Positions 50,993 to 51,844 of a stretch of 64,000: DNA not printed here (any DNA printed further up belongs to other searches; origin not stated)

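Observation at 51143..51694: Stand-alone RpoH/Rpo5 with an N-terminal domain resembling the eukaryotic Rpb5 jaw (restriction-endonuclease-fold) domain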

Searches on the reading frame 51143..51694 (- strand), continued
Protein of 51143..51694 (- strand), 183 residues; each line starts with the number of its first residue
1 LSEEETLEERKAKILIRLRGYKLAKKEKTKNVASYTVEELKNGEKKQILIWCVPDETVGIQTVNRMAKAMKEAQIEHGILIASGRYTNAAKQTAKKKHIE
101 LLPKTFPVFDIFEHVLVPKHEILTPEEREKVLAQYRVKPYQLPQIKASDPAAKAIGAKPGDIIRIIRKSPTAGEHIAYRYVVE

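Call 15: find_related_loci(query=window:51143-51694:-, collection=genome_contigs, flank=10000)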
Query window:51143-51694:- (183 aa) in genome_contigs; peptide patterns used: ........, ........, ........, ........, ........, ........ (x = any residue, [..] = any of these).
258 stretches matched a pattern; 96 encode a relative of the query (tblastn E <= 1e-3); the best 80 are kept; 80 distinct loci.
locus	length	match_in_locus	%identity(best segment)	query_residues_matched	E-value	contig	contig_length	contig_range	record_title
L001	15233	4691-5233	92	3-183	2e-109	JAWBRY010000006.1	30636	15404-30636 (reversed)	MAG: Candidatus Bathyarchaeia archaeon isolate JZ-1_201705_bins_87 JZ-1_201705_bins_87_scaffold_6, whole genome shotgun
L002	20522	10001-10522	94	10-183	4e-108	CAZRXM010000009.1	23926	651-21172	MAG TPA_asm: uncultured Candidatus Bathyarchaeia archaeon isolate SRP104967_co1_18 genome assembly, contig: NODE_699_len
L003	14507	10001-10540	91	3-183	3e-105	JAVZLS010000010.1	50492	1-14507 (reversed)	MAG: Candidatus Bathyarchaeia archaeon isolate DRTY-6_201907_bins_66 DRTY-6_201907_bins_66_scaffold_10, whole genome sho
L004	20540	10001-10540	91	3-183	2e-105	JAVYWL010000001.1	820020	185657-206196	MAG: Candidatus Bathyarchaeia archaeon isolate DRTY-2_202007_bins_32 DRTY-2_202007_bins_32_scaffold_1, whole genome shot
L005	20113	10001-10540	90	3-183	1e-104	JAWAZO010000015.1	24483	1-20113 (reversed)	MAG: Candidatus Bathyarchaeia archaeon isolate ZZQ_201803_bins_84 ZZQ_201803_bins_84_scaffold_15, whole genome shotgun s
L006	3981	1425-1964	89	3-183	2e-103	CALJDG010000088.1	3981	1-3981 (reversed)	MAG: uncultured archaeon isolate S1_Bin_MAXBIN__046_sub_1 genome assembly, contig: c_000003623160, whole genome shotgun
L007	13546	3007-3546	89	3-183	1e-102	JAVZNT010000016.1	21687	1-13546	MAG: Candidatus Bathyarchaeia archaeon isolate DRTY-6_201912_bins_68 DRTY-6_201912_bins_68_scaffold_16, whole genome sho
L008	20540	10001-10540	90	3-183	1e-102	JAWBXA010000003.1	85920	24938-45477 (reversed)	MAG: Candidatus Bathyarchaeia archaeon isolate JZ-1_201803_bins_76 JZ-1_201803_bins_76_scaffold_3, whole genome shotgun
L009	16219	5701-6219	90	10-183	2e-101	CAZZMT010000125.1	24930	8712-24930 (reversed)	MAG TPA_asm: uncultured Candidatus Bathyarchaeia archaeon isolate binchicken_co25_93 genome assembly, contig: k141_20007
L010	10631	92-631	87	3-183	3e-101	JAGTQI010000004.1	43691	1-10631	MAG: Candidatus Bathyarchaeota archaeon isolate DGJ8_bin_44_34 DGJ8_bin_44_34_scaffold_251_curated, whole genome shotgun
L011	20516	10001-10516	87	10-183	1e-98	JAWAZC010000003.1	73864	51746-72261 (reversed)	MAG: Candidatus Bathyarchaeia archaeon isolate ZZQ_201803_bins_67 ZZQ_201803_bins_67_scaffold_3, whole genome shotgun se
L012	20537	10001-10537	91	3-182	1e-98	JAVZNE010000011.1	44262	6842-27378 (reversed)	MAG: Candidatus Bathyarchaeia archaeon isolate DRTY-6_201912_bins_43 DRTY-6_201912_bins_43_scaffold_11, whole genome sho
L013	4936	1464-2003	90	3-183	4e-98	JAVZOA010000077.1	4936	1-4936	MAG: Candidatus Bathyarchaeia archaeon isolate DRTY-6_201912_bins_76 DRTY-6_201912_bins_76_scaffold_77, whole genome sho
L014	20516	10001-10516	87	10-183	4e-98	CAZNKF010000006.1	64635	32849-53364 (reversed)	MAG TPA_asm: uncultured Candidatus Bathyarchaeia archaeon isolate binchicken_co96_48 genome assembly, contig: NODE_123_l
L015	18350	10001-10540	90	3-183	4e-98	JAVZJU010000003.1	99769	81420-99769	MAG: Candidatus Bathyarchaeia archaeon isolate DRTY-6_201901_bins_99 DRTY-6_201901_bins_99_scaffold_3, whole genome shot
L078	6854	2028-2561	63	5-183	7e-66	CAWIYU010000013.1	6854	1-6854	MAG: Candidatus Bathyarchaeota archaeon isolate MFD05942.bin.2.52 genome assembly, contig: contig_82304, whole genome sh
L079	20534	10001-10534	63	5-183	8e-66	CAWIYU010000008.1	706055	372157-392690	MAG: Candidatus Bathyarchaeota archaeon isolate MFD05942.bin.2.52 genome assembly, contig: contig_33281, whole genome sh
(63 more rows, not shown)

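Call 28: search_protein_representatives(protein=window:51146-51694:-)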
Query: 183 residues. Proteins with E-value up to 0.001 (for the whole library): 3920; up to 1e-10: 804; up to 1e-30: 18. The best 150 are listed.
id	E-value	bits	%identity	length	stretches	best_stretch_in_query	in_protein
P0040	6.0e-83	293.1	79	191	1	3-183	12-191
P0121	4.8e-44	166.5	67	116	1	70-183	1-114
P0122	3.1e-42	160.6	49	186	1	3-182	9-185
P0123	1.6e-38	148.6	48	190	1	1-183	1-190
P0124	1.4e-37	145.5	41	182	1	3-182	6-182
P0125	3.1e-36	141.1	70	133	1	94-183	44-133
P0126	2.0e-35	138.4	41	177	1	19-182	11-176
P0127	3.4e-35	137.7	40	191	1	12-182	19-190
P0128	4.5e-35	137.3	44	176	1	7-183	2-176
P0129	5.6e-35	137.0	45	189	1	10-182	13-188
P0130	1.3e-34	135.7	41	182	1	1-182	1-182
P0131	4.0e-34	134.2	48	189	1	9-181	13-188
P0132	1.0e-33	132.9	44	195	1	9-183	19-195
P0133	1.1e-33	132.7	41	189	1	6-182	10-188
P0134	1.4e-33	132.4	41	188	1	12-182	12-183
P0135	6.4e-33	130.3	39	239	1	12-182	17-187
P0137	3.3e-31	124.7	41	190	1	8-182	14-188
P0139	1.4e-29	119.4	41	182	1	9-183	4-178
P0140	5.9e-29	117.4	68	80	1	106-182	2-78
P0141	1.3e-28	116.2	39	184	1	12-182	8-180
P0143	1.2e-27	113.1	36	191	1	10-182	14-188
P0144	1.6e-27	112.7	38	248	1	15-183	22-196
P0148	1.7e-24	102.8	39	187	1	15-183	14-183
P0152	6.0e-24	101.1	60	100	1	91-182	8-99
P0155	2.8e-23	98.9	41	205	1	42-182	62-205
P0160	1.0e-22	97.1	39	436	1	36-179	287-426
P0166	1.3e-21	93.5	62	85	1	108-183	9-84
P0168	4.8e-21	91.7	64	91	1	109-182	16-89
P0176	3.3e-20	88.9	59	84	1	111-183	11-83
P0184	1.1e-19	87.2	60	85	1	107-183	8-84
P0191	2.7e-19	85.9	59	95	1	112-182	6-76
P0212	1.7e-18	83.4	62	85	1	110-182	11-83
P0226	4.1e-18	82.1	55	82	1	108-182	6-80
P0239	9.4e-18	80.9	55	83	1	103-182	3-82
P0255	3.0e-17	79.3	53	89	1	109-182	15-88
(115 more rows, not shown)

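Call 29: predict_structure(alignment_id=A1)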
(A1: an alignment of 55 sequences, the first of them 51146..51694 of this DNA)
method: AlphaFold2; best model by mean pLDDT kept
length: 183 residues; sequences in the alignment: 55
mean_pLDDT: 84.5   pTM: 0.57
mean pLDDT of the five models: 84.5, 84.5, 83.7, 80.5, 75.8
residues with pLDDT >= 90: 83; 70-90: 79; 50-70: 17; < 50: 4
segments of 3 or more residues with pLDDT < 50: 1-3
pLDDT, mean of each block of 10 residues (from residue 1): 67 88 86 87 81 85 91 91 88 93 78 60 91 90 91 88 82 81 93
secondary structure, 60 per line:
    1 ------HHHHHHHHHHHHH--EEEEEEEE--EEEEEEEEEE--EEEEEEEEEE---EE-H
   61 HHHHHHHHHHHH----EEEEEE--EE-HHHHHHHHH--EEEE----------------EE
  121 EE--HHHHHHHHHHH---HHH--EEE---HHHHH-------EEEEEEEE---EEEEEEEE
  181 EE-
elements in order: H7-19 E22-29 E32-41 E44-53 H60-72 E77-82 H88-96 E99-102 E119-122 H125-135 E144-146 H150-154 E162-169 E173-182

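Call 32: list_cluster_members(proteins=[P0122, P0123, P0124, P0126, P0127, P0129, P0135, P0141, P0144, P0140])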
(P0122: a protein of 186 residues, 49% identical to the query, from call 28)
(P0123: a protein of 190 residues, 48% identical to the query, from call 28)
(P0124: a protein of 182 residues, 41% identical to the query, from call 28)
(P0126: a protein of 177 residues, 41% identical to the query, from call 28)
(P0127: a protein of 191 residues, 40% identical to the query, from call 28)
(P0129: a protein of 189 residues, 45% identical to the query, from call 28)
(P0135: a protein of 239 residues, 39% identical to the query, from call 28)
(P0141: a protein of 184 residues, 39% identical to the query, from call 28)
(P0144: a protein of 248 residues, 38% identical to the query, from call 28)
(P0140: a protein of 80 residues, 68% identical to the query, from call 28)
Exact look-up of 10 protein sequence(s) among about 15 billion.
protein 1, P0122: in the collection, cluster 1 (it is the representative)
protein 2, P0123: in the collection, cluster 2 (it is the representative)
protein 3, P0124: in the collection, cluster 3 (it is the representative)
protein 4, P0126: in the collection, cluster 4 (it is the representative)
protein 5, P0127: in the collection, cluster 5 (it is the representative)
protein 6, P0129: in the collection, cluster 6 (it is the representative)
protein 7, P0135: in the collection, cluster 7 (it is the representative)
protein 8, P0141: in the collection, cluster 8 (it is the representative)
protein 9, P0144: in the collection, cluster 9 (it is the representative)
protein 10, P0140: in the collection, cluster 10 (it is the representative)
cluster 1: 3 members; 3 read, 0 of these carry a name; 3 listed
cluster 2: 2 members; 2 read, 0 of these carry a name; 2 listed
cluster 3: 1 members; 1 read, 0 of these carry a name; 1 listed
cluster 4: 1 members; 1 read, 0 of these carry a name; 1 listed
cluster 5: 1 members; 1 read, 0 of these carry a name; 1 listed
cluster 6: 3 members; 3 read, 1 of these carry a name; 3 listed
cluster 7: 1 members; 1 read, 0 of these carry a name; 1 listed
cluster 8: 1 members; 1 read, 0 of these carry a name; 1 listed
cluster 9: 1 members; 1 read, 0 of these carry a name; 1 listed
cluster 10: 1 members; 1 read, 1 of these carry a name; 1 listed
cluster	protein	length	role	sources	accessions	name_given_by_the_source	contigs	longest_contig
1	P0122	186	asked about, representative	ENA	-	-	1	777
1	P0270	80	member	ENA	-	-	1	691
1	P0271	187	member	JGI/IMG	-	-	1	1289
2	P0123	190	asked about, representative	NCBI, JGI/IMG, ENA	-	-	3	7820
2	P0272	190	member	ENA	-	-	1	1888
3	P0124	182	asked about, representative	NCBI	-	-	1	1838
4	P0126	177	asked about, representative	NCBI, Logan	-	-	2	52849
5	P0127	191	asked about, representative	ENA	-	-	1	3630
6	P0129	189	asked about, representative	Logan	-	-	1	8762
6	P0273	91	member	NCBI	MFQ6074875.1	MAG: DNA-directed RNA polymerase subunit H [Candidatus Bathyarchaeia archaeon]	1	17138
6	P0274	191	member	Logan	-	-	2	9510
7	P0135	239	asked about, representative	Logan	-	-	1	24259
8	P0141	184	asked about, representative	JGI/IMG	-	-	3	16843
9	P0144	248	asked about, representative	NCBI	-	-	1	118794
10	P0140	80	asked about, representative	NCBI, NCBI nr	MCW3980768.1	MAG: DNA-directed RNA polymerase subunit H [Candidatus Bathyarchaeota archaeon] | DNA-directed RNA polymerase subunit H [Candidatus Bathyarchaeota archaeon]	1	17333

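Call 33: fold_search(model_id=the predicted structure, library=pdb)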
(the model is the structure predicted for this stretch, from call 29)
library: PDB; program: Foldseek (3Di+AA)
matches with E <= 10: 1413; with E <= 0.001: 53
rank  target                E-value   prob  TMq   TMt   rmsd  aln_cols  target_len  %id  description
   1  5xog_E                3.2e-15  1.00  0.45  0.39  16.5       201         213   24  RNA Polymerase II elongation complex bound with Spt5 KOW5 and Elf1 (released 2017-08-16)
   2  8uhd_E                4.7e-15  1.00  0.36  0.32  16.9       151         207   35  Structure of paused transcription complex Pol II-DSIF-NELF - post-translocated (released 2024-03-20)
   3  6exv_E                6.5e-15  1.00  0.38  0.34  16.5       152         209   32  Structure of mammalian RNA polymerase II elongation complex inhibited by Alpha-amanitin (released 2018-03-21)
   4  9ja1_E                1.1e-14  1.00  0.39  0.34  17.1       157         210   29  The RNA polymerase II elongation complex from Saccharomyces cerevisiae (released 2024-09-04)
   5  9g1x_E                1.9e-14  1.00  0.39  0.35  17.0       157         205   28  Yeast RNA polymerase I elongation complex stalled by an apurinic site, 11-subunit (released 2025-06-18)
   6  7oba_E                2.3e-14  1.00  0.43  0.38  16.3       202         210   28  Cryo-EM structure of human RNA Polymerase I in complex with RRN3 (released 2021-12-08)
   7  8yfq_E                2.6e-14  1.00  0.45  0.40  16.5       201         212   25  Cryo EM structure of Komagataella phaffii RNAPII-Rat1-Rai1 pre-termination complex (released 2024-09-25)
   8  5iy6_E                2.8e-14  1.00  0.38  0.34  16.8       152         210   33  Human holo-PIC in the closed state (released 2016-05-18)
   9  6xre_E                3.8e-14  1.00  0.36  0.32  17.1       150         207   34  Structure of the p53/RNA polymerase II assembly (released 2021-03-24)
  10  5flm_E                6.0e-14  1.00  0.38  0.34  16.7       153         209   33  Structure of transcribing mammalian RNA polymerase II (released 2016-01-20)
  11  9mu9_E                6.4e-14  1.00  0.43  0.38  16.3       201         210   28  Structure of a native Drosophila melanogaster Nucleosome Elongation Complex (Pol II EC-nucleosome). Composite map (released 2025-02-19)
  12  7vba_E                6.8e-14  1.00  0.38  0.35  16.6       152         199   32  Structure of the pre state human RNA Polymerase I Elongation Complex (released 2022-02-16)
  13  8uha_E                6.8e-14  1.00  0.38  0.34  16.8       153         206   34  Structure of paused transcription complex Pol II-DSIF-NELF - tilted (released 2024-03-20)
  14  1i50_E                8.2e-14  1.00  0.37  0.32  17.2       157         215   28  RNA POLYMERASE II CRYSTAL FORM II AT 2.8 A RESOLUTION (released 2001-04-23)
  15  4c2m_E                9.3e-14  1.00  0.38  0.34  17.0       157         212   28  Structure of RNA polymerase I at 2.8 A resolution (released 2013-10-23)
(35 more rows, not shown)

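Call 38: find_encoding_contigs(protein=window:51146-51694:-, flank=10000, max_places=4)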
Protein window:51146-51694:- (183 aa): 1 contig read that carries it; 1 place shown.
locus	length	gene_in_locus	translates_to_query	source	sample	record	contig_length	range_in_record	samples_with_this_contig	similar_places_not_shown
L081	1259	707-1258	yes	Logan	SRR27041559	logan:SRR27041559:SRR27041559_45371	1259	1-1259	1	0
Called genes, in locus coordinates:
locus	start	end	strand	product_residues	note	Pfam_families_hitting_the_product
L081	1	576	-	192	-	?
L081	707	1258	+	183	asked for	PF04471:Mrr_cat, PF22722:NA-iREase1, PF01191:RNA_pol_Rpb5_C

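Call 39: search_protein_families(library=pfam, proteins=[P0155, P0122, P0123, P0124, P0126, P0135, P0144, P0148, P0160], max_evalue=1)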
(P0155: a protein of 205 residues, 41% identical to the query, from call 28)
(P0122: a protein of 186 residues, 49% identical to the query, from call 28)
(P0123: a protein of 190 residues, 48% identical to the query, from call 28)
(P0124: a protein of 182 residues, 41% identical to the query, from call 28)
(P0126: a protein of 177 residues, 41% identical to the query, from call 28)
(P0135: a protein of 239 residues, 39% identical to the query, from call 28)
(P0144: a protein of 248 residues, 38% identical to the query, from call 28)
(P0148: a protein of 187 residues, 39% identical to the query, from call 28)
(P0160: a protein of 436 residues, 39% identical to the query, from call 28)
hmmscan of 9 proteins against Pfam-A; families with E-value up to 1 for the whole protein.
P0155 (205 aa): 5 families
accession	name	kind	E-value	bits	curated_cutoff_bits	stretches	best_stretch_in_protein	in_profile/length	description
PF01191.24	RNA_pol_Rpb5_C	-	1.7e-33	114.6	23.5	1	132-204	1-73/73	RNA polymerase Rpb5, C-terminal domain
PF03871.20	RNA_pol_Rpb5_N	-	3.5e-13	50.5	27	1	10-84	7-84/89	RNA polymerase Rpb5, N-terminal domain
PF22722.2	NA-iREase1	-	0.00075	19.9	27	1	62-122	36-97/106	NACHT-associated inactive Restriction Endonuclease 1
PF04471.18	Mrr_cat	-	0.0028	18.2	21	1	61-116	43-100/115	Restriction endonuclease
PF23644.1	YpeD-like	-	0.035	14.6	27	1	18-30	10-22/29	YpeD-like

P0122 (186 aa): 4 families
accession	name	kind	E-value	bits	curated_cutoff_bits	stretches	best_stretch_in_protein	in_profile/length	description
PF01191.24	RNA_pol_Rpb5_C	-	8.6e-28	96.4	23.5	1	113-184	2-73/73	RNA polymerase Rpb5, C-terminal domain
PF04471.18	Mrr_cat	-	3.6e-06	27.5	21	1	17-107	12-108/115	Restriction endonuclease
PF22722.2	NA-iREase1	-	5.1e-06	26.9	27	1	15-103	2-97/106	NACHT-associated inactive Restriction Endonuclease 1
PF03793.24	PASTA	-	0.076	13.4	23.2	1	120-176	3-49/64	PASTA domain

P0123 (190 aa): 4 families
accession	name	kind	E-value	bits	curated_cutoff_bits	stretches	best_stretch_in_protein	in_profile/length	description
PF01191.24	RNA_pol_Rpb5_C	-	3.2e-31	107.4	23.5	1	116-188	1-73/73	RNA polymerase Rpb5, C-terminal domain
PF04471.18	Mrr_cat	-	9.6e-05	22.9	21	1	54-109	53-106/115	Restriction endonuclease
PF22722.2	NA-iREase1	-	0.00096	19.6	27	1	42-109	32-99/106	NACHT-associated inactive Restriction Endonuclease 1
PF11250.13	FAF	-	0.18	12.4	25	1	15-54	15-54/54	Fantastic Four meristem regulator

P0124 (182 aa): 3 families
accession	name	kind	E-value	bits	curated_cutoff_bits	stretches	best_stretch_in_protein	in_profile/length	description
PF01191.24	RNA_pol_Rpb5_C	-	7.7e-26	90.1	23.5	1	109-181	1-73/73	RNA polymerase Rpb5, C-terminal domain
PF04471.18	Mrr_cat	-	0.00024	21.7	21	1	34-102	36-106/115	Restriction endonuclease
PF22722.2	NA-iREase1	-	0.0089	16.4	27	1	21-95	14-89/106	NACHT-associated inactive Restriction Endonuclease 1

P0126 (177 aa): 5 families
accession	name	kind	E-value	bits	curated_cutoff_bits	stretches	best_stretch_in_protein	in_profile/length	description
PF01191.24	RNA_pol_Rpb5_C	-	1.1e-26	92.9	23.5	1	105-175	3-73/73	RNA polymerase Rpb5, C-terminal domain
PF04471.18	Mrr_cat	-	5.4e-08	33.4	21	1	3-99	12-109/115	Restriction endonuclease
PF22722.2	NA-iREase1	-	7.9e-05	23.1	27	1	3-93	4-94/106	NACHT-associated inactive Restriction Endonuclease 1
PF14907.12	NTP_transf_5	-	0.058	13.4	31.2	1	4-109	109-191/249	Uncharacterised nucleotidyltransferase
PF19716.4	DUF6211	-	0.17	12.8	25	1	146-172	21-47/92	Family of unknown function (DUF6211)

P0135 (239 aa): 4 families
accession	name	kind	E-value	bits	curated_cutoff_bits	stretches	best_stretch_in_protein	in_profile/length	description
PF01191.24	RNA_pol_Rpb5_C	-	9e-28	96.3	23.5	1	114-186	1-73/73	RNA polymerase Rpb5, C-terminal domain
PF22722.2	NA-iREase1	-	3.2e-07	30.7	27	1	17-101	5-90/106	NACHT-associated inactive Restriction Endonuclease 1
PF04471.18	Mrr_cat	-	1.1e-06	29.1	21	1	11-108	7-107/115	Restriction endonuclease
PF03871.20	RNA_pol_Rpb5_N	-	0.0053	17.8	27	1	17-71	14-85/89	RNA polymerase Rpb5, N-terminal domain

P0144 (248 aa): 3 families
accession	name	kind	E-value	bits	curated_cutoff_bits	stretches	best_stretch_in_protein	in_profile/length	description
PF01191.24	RNA_pol_Rpb5_C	-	1.3e-24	86.2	23.5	1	122-194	1-73/73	RNA polymerase Rpb5, C-terminal domain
PF04471.18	Mrr_cat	-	9.2e-06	26.2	21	1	19-113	13-104/115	Restriction endonuclease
PF21937.1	Yop-YscD_ppl_2nd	-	0.022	14.9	27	1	14-71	3-59/67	YscD/CdsD-like Bon-like domain 2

P0148 (187 aa): 5 families
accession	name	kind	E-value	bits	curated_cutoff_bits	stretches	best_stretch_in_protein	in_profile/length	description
PF01191.24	RNA_pol_Rpb5_C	-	1.4e-24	86.1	23.5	1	109-181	1-73/73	RNA polymerase Rpb5, C-terminal domain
PF04471.18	Mrr_cat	-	0.045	14.3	21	1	8-86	10-93/115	Restriction endonuclease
PF09992.14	NAGPA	-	0.12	13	25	1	38-78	99-137/169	Phosphodiester glycosidase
PF03871.20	RNA_pol_Rpb5_N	-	0.22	12.6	27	0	6-24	9-27/89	RNA polymerase Rpb5, N-terminal domain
PF05016.21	ParE_toxin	-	0.51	11.4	23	0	37-60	63-83/89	ParE toxin of type II toxin-antitoxin system, parDE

P0160 (436 aa): 5 families
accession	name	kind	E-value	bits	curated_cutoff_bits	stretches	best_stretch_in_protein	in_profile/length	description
PF01191.24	RNA_pol_Rpb5_C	-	1.6e-21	76.3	23.5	1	360-427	1-72/73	RNA polymerase Rpb5, C-terminal domain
PF04471.18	Mrr_cat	-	9.8e-13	48.7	21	2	255-352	15-105/115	Restriction endonuclease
PF22722.2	NA-iREase1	-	2.9e-07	30.9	27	2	148-232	12-101/106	NACHT-associated inactive Restriction Endonuclease 1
PF16092.11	CFAP61_N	-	0.0062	16.7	27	0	142-201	22-79/264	Cilia- and flagella-associated protein 61, N-terminal domain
PF05358.17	DicB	-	0.064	13.4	27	0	213-251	3-42/62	DicB protein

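Call 40: find_encoding_contigs(protein=P0140, flank=10000, max_places=3)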
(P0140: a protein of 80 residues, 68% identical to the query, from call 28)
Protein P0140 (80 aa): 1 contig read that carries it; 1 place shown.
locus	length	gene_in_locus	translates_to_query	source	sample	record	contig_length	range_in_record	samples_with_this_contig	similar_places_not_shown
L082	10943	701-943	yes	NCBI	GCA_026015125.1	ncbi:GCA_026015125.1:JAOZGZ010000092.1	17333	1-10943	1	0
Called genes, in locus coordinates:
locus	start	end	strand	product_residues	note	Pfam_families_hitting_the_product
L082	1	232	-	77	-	?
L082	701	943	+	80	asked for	PF01191:RNA_pol_Rpb5_C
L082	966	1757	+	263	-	PF00702:Hydrolase, PF13419:HAD_2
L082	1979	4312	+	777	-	PF00496:SBP_bac_5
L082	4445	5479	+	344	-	PF19300:BPD_transp_1_N, PF00528:BPD_transp_1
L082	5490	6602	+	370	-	PF00528:BPD_transp_1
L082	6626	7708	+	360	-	PF00005:ABC_tran, PF13401:AAA_22 (faint), PF08352:oligo_HPY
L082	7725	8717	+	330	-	PF00005:ABC_tran, PF13304:AAA_21 (faint), PF08352:oligo_HPY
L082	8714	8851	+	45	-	-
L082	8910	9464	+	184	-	-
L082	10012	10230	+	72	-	-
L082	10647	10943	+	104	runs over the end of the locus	-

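Call 41: find_encoding_contigs(protein=P0144, flank=10000, max_places=3)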
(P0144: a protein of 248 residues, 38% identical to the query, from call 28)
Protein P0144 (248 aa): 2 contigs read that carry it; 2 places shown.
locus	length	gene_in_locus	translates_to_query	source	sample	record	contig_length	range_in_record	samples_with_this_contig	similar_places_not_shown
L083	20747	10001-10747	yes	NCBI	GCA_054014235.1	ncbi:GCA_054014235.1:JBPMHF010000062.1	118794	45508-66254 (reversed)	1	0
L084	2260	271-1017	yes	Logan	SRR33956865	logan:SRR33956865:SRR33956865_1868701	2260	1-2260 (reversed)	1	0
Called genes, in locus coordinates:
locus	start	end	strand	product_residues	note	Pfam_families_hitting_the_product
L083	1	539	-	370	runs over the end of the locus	-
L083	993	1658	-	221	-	-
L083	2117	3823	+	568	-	-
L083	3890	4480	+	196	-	-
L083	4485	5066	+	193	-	PF00025:Arf, PF00071:Ras, PF08477:Roc, PF00009:GTP_EFTU (weak)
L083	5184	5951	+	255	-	PF10584:Proteasome_A_N, PF00227:Proteasome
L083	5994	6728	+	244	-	PF01172:SBDS_N, PF09377:SBDS_domain_II, PF20268:SBDS_C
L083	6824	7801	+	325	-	PF21262:RRP40_S1 (faint), PF21266:S1_RRP4 (weak), PF15985:KH_6 (faint)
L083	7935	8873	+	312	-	PF01138:RNase_PH, PF03725:RNase_PH_C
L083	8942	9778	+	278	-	PF01138:RNase_PH, PF03725:RNase_PH_C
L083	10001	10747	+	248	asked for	PF04471:Mrr_cat (weak), PF01191:RNA_pol_Rpb5_C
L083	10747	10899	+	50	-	-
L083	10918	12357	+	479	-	PF09822:ABC_transp_aux (weak)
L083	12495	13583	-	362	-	PF01300:Sua5_yciO_yrdC, PF03481:Sua5_C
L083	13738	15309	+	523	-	PF02885:Glycos_trans_3N (weak), PF00591:Glycos_transf_3, PF07831:PYNP_C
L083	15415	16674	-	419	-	PF01080:Presenilin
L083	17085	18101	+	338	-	PF00586:AIRS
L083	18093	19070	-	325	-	PF00291:PALP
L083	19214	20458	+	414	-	PF01895:PhoU (weak), PF02080:TrkA_C (weak), PF01895:PhoU, PF02080:TrkA_C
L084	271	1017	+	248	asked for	PF04471:Mrr_cat (weak), PF01191:RNA_pol_Rpb5_C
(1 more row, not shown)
